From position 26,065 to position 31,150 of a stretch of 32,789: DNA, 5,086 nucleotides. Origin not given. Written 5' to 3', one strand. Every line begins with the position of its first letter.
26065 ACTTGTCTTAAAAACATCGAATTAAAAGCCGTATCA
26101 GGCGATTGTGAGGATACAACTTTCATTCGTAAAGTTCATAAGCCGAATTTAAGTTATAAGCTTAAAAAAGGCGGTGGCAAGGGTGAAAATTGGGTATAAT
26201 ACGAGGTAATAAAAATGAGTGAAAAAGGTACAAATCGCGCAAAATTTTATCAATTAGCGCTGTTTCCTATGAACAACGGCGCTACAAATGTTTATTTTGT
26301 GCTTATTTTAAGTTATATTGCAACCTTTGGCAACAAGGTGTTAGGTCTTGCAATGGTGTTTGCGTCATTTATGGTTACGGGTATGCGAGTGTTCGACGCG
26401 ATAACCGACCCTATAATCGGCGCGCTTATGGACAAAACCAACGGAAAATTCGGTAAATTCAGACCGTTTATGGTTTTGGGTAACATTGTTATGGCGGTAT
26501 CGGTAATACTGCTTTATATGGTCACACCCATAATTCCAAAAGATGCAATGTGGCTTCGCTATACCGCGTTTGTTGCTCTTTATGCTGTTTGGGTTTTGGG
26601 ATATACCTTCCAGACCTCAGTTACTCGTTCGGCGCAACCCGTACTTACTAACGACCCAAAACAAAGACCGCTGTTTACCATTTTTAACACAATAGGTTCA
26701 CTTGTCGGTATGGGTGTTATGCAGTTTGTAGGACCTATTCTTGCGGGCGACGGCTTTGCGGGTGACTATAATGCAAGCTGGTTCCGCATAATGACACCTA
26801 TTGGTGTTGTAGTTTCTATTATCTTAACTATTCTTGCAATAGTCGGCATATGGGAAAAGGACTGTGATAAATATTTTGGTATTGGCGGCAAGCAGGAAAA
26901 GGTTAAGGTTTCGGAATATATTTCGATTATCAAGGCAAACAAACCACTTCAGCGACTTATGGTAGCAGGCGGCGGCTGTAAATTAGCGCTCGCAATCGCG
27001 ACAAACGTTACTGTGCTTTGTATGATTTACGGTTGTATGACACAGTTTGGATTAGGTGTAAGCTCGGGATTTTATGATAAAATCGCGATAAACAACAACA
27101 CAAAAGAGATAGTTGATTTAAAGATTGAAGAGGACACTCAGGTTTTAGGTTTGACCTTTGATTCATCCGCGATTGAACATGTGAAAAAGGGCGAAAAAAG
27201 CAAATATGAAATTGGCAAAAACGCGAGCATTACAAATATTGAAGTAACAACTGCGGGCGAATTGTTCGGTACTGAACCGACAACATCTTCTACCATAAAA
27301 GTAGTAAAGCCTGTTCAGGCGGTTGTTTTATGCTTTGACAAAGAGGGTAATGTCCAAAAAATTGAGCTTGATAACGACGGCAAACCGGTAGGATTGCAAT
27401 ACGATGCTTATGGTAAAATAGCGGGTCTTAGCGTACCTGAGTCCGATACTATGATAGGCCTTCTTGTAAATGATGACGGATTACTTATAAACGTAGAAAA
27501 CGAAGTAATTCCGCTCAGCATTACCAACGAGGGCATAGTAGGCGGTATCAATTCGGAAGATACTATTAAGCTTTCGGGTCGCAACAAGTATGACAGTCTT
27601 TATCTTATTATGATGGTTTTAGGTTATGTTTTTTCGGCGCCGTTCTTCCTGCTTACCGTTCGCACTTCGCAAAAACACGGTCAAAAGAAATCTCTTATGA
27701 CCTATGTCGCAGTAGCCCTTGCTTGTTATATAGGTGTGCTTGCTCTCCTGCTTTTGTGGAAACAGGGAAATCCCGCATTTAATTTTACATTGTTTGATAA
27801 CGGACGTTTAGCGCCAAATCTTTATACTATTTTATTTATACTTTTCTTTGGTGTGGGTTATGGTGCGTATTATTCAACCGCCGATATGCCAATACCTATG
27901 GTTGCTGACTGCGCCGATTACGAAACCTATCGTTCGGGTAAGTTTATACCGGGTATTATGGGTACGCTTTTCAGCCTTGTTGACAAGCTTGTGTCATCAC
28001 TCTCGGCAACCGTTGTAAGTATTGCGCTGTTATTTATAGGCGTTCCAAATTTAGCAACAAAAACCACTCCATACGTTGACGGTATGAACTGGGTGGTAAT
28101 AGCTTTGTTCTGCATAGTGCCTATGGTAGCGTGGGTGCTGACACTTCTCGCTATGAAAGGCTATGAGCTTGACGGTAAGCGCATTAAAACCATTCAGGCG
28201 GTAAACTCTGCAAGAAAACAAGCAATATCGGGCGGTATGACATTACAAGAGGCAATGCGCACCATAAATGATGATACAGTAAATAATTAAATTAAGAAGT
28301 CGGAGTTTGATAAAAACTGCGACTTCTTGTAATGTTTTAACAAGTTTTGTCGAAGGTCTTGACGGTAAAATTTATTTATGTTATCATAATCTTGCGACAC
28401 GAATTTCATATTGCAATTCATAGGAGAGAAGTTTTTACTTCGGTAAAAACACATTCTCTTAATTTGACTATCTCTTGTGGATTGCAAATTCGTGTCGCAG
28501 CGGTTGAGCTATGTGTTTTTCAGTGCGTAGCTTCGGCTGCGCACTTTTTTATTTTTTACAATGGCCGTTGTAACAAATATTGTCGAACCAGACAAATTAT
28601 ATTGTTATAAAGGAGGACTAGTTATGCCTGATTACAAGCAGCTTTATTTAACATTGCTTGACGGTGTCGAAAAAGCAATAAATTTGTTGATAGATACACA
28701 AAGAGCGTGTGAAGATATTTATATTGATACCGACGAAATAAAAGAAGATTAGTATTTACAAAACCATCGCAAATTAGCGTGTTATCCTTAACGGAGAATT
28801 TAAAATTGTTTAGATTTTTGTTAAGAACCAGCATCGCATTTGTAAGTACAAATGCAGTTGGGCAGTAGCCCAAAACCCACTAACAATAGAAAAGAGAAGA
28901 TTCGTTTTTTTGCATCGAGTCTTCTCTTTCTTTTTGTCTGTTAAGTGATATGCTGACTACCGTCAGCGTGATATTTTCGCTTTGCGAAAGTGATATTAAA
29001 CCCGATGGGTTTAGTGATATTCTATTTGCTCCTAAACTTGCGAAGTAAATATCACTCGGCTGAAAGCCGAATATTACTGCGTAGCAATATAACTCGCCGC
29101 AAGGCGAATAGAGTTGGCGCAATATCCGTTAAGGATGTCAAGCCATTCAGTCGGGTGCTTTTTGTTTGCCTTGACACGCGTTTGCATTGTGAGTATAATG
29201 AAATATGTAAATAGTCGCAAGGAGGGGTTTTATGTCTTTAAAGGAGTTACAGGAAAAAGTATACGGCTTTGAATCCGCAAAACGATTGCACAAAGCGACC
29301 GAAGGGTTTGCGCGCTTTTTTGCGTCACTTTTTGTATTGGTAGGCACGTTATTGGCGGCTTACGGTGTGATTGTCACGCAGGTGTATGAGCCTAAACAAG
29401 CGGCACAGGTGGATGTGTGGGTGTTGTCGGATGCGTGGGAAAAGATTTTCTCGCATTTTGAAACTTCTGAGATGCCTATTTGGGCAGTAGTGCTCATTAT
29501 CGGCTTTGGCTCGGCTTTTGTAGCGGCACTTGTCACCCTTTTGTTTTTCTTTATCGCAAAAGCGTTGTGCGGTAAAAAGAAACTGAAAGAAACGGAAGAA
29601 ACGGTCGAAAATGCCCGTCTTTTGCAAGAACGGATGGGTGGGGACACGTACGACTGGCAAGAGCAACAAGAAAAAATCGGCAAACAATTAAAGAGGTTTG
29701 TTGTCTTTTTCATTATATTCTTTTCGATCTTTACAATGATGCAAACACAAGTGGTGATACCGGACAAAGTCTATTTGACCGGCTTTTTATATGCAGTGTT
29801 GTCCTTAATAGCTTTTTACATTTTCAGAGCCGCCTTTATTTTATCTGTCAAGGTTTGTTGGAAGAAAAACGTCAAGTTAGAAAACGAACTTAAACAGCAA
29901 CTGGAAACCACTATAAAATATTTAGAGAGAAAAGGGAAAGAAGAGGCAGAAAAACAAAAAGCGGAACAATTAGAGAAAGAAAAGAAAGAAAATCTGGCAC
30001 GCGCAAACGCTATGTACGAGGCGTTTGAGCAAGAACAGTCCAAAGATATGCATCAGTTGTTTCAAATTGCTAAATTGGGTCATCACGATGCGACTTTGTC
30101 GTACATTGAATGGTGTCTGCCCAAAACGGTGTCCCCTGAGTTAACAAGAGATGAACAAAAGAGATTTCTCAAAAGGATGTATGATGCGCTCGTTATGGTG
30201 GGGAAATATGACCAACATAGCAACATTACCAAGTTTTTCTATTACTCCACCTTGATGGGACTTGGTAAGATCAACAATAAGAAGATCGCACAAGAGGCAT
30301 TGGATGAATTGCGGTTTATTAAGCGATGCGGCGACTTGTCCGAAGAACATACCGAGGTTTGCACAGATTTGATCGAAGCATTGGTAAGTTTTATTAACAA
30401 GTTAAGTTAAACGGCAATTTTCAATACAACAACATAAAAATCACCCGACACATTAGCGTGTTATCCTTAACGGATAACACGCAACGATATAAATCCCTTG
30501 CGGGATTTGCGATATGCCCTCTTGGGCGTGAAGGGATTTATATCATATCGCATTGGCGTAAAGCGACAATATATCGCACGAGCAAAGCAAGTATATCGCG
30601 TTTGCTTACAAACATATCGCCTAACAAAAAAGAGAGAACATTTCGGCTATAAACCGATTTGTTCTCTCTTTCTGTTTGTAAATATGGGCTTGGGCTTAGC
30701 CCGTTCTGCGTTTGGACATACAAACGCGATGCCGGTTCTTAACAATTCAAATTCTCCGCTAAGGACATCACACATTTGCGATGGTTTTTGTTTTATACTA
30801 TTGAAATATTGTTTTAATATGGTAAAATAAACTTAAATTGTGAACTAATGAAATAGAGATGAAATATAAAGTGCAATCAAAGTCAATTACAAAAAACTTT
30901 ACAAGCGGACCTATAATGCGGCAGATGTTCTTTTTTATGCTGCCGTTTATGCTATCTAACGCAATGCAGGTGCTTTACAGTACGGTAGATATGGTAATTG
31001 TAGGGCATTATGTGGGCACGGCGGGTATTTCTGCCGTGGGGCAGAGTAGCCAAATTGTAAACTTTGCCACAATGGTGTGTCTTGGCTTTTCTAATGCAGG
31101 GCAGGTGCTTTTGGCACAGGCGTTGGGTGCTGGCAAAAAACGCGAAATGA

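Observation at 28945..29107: Array of 7-mer-plus-hairpin units with a concerted 7-mer change between the two copies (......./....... versus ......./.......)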

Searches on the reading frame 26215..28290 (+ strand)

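Call 6: search_protein_families(library=pfam, proteins=[window:26215-28290:+], max_evalue=0.01)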
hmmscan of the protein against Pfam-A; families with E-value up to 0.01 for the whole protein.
window:26215-28290:+ (691 aa): 1 family
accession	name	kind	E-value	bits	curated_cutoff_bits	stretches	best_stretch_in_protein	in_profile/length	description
PF13347.12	MFS_2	-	2.2e-37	129.1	27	2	24-251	9-232/427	MFS/sugar transport protein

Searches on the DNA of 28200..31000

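Call 4: search_rna_families(source=window, start=28200, end=31000, threshold=evalue, max_evalue=10, show_alignments=3)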
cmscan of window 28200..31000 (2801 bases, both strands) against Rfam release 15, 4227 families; matches with E-value up to 10: 14.
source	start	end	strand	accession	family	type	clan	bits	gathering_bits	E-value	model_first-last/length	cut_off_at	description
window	28943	29025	+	RF01706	Gut-1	Gene; sRNA;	-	49.9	50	3.2e-08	1-77/77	no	Gut-1 RNA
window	29044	29116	-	RF01706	Gut-1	Gene; sRNA;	-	46.9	50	1.9e-07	1-77/77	no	Gut-1 RNA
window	30482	30553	+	RF01706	Gut-1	Gene; sRNA;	-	27.4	50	0.016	1-77/77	no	Gut-1 RNA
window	28879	28946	-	RF04296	mir-485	Gene; miRNA;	CL00149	22.2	70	0.16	1-73/73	no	mir-485 microRNA precursor family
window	30623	30681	-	RF02907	patAB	Cis-reg; leader;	-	20.4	92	5.5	1-57/57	no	patAB leader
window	28294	28330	+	RF03904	MIR7991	Gene; miRNA;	-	18.5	58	2.3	1-47/47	no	MIR7991 microRNA precursor family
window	30583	30718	+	RF00558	L20_leader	Cis-reg; leader;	-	18.4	58.7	2.5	1-127/127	no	Ribosomal protein L20 leader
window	28943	28982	+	RF01299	SNORD2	Gene; snRNA; snoRNA; CD-box;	CL00072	18.4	37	5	1-69/69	no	Small nucleolar RNA SNORD2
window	28872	28943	+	RF02436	SpF43_sRNA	Gene; sRNA;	-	17.8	70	5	1-99/99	no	Streptococcus sRNA SpF43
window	28503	28703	+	RF02842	RefA1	Gene; sRNA;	-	17.5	94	1.1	1-222/222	no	Enterococcus sRNA A1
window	30876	30918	+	RF02098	DGCR5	Gene; lncRNA;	-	17.2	50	6.4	1-49/49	no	DiGeorge syndrome critical region gene 5 conserved region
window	30254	30307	-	RF02292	TtnuCD16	Gene; snRNA; snoRNA; CD-box;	-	16.9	75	3.5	1-58/58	no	Tetrahymena snoRNA TtnuCD16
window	28292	28328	-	RF03904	MIR7991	Gene; miRNA;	-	16.9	58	6.4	1-47/47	no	MIR7991 microRNA precursor family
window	30131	30178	+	RF00612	SNORD75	Gene; snRNA; snoRNA; CD-box;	-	16.2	50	1.4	1-62/62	no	Small nucleolar RNA SNORD75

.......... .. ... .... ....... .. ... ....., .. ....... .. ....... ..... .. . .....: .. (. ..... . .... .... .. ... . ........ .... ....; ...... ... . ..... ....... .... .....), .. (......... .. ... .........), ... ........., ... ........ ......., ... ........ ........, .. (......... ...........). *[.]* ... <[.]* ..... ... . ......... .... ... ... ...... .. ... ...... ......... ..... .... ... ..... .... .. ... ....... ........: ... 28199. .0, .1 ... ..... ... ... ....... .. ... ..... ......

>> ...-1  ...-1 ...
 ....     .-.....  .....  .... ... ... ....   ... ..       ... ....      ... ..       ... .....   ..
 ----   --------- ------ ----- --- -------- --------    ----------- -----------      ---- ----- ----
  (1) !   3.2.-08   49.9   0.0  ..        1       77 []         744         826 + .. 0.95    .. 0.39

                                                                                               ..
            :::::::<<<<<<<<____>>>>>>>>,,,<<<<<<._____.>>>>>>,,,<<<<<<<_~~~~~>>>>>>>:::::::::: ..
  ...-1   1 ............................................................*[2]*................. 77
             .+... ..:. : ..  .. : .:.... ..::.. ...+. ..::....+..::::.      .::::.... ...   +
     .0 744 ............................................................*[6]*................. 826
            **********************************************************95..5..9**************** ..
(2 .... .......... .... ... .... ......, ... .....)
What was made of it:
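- Gut-1 hits of 49.9 and 46.9 bits lie on opposite strands (call 4).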

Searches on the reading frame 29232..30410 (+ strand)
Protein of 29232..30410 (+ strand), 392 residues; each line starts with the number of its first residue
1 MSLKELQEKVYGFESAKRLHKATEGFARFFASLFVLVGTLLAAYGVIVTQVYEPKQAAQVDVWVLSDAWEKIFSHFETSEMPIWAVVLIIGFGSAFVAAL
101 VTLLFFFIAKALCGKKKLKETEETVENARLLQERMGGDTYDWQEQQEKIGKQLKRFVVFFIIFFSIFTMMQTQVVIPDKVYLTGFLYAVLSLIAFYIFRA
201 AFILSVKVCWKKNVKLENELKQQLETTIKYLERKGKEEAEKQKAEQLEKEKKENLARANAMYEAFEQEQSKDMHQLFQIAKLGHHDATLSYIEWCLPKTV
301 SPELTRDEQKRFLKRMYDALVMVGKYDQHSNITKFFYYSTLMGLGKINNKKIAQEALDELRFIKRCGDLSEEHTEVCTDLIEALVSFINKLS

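Call 6: search_protein_families(library=pfam, proteins=[window:29232-30410:+], max_evalue=0.01)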
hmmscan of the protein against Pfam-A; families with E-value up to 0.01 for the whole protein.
window:29232-30410:+ (392 aa): 0 families

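Call 17: find_homologous_proteins(query=window:29232-30410:+)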
Query window:29232-30410:+ (392 aa): 10 proteins with E <= 0.001 among 7416 candidates.
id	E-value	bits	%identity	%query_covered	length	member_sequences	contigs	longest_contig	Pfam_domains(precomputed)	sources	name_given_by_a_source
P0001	4.2e-254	860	100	100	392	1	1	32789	-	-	-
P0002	1.1e-210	717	83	100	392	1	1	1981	-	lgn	-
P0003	2.3e-190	650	77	100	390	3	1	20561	-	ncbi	-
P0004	4.1e-186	636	75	100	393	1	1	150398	-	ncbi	-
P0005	4.1e-180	617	72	99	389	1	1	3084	-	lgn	-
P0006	6.8e-178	609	71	100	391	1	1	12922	-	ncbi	-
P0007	2.8e-134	466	58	100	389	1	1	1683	-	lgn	-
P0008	3.3e-121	423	54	99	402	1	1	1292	PF26777.1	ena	-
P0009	2.9e-108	380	55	86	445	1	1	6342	PF00586.30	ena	-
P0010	7.1e-104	366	77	57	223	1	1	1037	-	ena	-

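Call 23: find_encoding_contigs(protein=P0004, flank=4000, max_places=3)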
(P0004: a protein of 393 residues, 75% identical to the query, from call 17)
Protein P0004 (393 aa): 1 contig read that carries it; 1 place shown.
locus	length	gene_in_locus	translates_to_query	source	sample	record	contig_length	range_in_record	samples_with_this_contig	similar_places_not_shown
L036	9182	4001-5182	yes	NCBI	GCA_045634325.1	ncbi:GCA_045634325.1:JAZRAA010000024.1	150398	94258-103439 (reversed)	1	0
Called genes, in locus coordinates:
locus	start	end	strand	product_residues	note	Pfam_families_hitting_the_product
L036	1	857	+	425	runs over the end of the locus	PF05193:Peptidase_M16_C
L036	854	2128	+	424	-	PF00675:Peptidase_M16, PF05193:Peptidase_M16_C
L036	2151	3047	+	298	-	PF01790:LGT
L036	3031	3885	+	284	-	PF00763:THF_DHG_CYH, PF02882:THF_DHG_CYH_C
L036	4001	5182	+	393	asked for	-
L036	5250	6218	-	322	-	PF01087:GalP_UDP_transf, PF16285:DUF4931_N (faint), PF02744:GalP_UDP_tr_C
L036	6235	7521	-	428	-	PF10509:GalKase_gal_bdg, PF00288:GHMP_kinases_N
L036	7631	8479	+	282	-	PF02311:AraC_binding, PF00165:HTH_AraC, PF02796:HTH_7 (faint), PF12833:HTH_18, PF00165:HTH_AraC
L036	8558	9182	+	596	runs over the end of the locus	PF00753:Lactamase_B, PF19583:ODP, PF12724:Flavodoxin_5 (weak), PF01613:Flavin_Reduct, PF21349:RUBY_RBDX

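Call 24: find_encoding_contigs(protein=P0003, flank=4000, max_places=3)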
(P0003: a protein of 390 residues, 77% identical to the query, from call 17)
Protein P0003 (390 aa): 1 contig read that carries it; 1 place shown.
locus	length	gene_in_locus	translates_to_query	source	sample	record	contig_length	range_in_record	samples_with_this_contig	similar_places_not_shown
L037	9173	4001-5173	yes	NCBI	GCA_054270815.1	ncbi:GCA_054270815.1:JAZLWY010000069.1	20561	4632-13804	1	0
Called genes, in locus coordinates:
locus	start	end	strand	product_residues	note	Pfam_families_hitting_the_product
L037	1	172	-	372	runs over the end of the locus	PF13439:Glyco_transf_4 (weak), PF13579:Glyco_trans_4_4, PF20706:GT4-conflict (weak), PF00534:Glycos_transf_1, PF13692:Glyco_trans_1_4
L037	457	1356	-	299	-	PF00535:Glycos_transf_2, PF13641:Glyco_tranf_2_3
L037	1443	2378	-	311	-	PF00246:Peptidase_M14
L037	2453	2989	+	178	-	PF28549:NDPSase_N, PF00293:NUDIX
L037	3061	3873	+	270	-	PF01145:Band_7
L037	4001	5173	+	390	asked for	-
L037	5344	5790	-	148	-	PF04074:DUF386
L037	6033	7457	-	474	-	PF12733:Cadherin-like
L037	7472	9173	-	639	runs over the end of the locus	PF08239:SH3_3, PF12733:Cadherin-like, PF00404:Dockerin_1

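Call 25: find_encoding_contigs(protein=P0006, flank=4000, max_places=3)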
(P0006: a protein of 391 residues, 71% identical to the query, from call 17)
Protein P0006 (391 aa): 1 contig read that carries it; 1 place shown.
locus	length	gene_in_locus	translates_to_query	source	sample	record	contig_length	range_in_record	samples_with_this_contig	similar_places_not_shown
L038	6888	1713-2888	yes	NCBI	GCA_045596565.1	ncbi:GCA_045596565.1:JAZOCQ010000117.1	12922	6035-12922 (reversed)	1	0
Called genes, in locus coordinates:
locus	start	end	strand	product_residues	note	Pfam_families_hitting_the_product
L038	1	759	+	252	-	?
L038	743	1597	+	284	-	PF00763:THF_DHG_CYH, PF02882:THF_DHG_CYH_C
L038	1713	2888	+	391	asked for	-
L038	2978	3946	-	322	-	PF01087:GalP_UDP_transf, PF16285:DUF4931_N (faint), PF02744:GalP_UDP_tr_C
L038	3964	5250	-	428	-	PF10509:GalKase_gal_bdg, PF00288:GHMP_kinases_N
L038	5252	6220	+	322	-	PF02311:AraC_binding, PF00165:HTH_AraC, PF02796:HTH_7 (faint), PF12833:HTH_18, PF00165:HTH_AraC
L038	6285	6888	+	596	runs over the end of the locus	PF00753:Lactamase_B, PF19583:ODP, PF12724:Flavodoxin_5 (weak), PF01613:Flavin_Reduct, PF21349:RUBY_RBDX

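Call 72: search_protein_families(library=padloc, proteins=[window:29232-30410:+], max_evalue=0.01)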
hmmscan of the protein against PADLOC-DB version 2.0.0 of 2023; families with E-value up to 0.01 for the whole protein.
window:29232-30410:+ (392 aa): 0 families
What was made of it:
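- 29232..30410 (+): ORF392, an ordinary host gene with its own consensus promoter at 29171-29199; it is not part of the element. No Pfam or PADLOC family (calls 6, 72).
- On Type III toxin-antitoxin: Units share only 7 nt. The downstream protein has no PADLOC hit (call 72).
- Closest known: Type III toxin-antitoxin repeats. Different: The protein matches no toxin family in PADLOC (call 72).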
